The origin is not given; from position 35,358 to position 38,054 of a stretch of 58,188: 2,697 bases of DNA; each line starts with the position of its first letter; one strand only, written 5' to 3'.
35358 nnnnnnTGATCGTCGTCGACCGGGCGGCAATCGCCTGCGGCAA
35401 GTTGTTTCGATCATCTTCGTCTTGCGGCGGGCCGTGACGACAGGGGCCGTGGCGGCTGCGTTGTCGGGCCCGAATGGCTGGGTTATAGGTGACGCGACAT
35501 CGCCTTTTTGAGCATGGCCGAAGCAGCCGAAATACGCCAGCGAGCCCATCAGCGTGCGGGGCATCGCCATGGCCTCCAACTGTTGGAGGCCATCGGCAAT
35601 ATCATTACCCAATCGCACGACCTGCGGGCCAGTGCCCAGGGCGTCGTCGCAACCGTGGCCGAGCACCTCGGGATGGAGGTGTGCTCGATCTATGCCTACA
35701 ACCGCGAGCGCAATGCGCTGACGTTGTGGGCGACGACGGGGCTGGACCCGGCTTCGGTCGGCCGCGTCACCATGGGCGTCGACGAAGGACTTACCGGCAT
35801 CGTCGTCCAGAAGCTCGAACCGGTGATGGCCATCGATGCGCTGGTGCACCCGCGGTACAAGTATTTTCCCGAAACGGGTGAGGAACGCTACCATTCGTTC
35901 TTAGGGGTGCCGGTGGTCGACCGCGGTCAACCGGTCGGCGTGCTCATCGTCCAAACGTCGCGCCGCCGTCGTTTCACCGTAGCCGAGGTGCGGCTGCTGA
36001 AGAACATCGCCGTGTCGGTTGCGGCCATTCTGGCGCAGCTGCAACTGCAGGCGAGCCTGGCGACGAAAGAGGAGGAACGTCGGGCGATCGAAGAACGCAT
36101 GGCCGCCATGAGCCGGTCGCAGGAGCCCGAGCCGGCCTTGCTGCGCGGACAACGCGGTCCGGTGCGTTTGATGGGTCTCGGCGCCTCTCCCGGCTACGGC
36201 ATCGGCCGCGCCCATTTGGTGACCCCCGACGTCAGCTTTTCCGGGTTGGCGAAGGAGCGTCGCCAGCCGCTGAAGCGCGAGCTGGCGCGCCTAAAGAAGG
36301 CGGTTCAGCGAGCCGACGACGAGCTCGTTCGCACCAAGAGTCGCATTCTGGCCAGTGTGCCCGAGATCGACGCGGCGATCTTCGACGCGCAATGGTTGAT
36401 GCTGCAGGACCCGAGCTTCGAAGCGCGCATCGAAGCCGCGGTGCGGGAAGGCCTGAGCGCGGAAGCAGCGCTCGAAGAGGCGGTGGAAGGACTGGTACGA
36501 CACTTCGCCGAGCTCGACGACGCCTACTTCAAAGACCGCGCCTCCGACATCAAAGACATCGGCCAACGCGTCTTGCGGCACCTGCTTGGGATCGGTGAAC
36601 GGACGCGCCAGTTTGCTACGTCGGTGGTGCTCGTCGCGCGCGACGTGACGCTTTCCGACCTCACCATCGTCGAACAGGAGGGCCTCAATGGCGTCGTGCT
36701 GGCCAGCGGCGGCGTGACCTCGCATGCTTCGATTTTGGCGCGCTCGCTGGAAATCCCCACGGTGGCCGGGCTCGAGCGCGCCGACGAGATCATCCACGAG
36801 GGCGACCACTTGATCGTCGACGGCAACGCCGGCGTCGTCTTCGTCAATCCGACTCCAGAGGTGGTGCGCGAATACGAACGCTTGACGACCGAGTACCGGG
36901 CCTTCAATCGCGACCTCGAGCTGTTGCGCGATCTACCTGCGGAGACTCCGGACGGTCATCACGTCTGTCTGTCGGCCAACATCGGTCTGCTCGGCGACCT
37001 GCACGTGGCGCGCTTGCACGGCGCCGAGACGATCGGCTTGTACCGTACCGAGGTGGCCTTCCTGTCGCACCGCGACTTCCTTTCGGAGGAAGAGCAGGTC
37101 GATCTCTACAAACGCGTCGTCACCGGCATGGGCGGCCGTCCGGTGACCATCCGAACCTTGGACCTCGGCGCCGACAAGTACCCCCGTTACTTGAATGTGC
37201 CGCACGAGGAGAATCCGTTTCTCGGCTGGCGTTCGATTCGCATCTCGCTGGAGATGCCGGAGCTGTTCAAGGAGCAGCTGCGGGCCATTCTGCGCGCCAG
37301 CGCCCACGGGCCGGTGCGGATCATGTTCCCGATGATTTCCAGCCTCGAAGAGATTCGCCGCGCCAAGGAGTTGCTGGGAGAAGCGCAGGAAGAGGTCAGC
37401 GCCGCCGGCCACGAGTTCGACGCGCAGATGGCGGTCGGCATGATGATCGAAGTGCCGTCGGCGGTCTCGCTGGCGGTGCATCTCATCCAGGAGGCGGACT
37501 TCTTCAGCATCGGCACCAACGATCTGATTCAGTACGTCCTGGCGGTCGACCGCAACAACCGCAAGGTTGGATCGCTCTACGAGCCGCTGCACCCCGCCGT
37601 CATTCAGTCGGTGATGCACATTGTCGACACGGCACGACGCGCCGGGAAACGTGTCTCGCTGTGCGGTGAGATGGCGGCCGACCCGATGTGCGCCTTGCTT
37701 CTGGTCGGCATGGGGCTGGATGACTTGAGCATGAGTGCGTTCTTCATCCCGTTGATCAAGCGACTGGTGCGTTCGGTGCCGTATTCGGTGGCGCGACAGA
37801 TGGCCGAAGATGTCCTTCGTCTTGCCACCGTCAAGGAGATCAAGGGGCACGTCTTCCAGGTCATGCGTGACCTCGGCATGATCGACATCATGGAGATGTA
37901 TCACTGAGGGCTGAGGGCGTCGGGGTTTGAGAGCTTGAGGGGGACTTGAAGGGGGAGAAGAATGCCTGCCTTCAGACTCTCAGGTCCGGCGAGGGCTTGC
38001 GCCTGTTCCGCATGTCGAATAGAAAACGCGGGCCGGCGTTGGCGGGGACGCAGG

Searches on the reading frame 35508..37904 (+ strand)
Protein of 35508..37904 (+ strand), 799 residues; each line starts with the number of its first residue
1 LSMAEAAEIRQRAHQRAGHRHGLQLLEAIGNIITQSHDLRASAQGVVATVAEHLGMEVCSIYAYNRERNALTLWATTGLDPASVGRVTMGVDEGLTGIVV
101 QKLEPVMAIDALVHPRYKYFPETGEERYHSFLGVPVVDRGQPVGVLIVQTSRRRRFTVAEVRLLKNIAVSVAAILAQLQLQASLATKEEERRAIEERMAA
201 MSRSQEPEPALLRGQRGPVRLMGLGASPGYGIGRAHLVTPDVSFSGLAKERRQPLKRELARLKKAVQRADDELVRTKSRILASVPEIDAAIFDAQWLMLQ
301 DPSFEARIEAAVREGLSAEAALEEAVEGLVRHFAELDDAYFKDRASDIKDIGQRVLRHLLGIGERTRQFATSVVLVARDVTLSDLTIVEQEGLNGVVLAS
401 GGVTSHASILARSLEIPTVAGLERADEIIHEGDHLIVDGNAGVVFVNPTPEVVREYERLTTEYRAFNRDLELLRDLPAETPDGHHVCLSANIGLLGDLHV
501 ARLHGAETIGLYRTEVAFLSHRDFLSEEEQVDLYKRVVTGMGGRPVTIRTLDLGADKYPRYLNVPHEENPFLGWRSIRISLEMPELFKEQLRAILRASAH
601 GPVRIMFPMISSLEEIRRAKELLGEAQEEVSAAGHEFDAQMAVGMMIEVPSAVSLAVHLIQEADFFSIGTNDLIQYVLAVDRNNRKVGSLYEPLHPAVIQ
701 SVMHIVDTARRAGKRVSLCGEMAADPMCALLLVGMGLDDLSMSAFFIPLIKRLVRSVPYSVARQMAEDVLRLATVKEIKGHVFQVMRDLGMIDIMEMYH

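Call 63: search_protein_families(library=pfam, proteins=[window:35508-37904:+], max_evalue=0.00001)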
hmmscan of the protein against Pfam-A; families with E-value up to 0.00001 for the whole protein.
window:35508-37904:+ (799 aa): 6 families
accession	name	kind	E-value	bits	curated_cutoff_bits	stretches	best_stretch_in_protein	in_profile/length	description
PF02896.24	PEP-utilizers_C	-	3.4e-109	365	22.8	1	471-757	5-291/293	PEP-utilising enzyme, PEP-binding domain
PF05524.18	PEP-utilisers_N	-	3e-26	92.4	24.4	1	223-344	2-121/121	PEP-utilising enzyme, N-terminal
PF00391.29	PEP-utilizers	-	3.2e-18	65.5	23.1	1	372-442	4-72/72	PEP-utilising enzyme, mobile domain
PF13185.12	GAF_2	-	7.6e-17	62.2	28.6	1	37-175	2-135/136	GAF domain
PF01590.32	GAF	-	5.6e-15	56.5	22.4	1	38-174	1-132/133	GAF domain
PF13492.12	GAF_3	-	2.7e-07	31.5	27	1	45-173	8-125/129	GAF domain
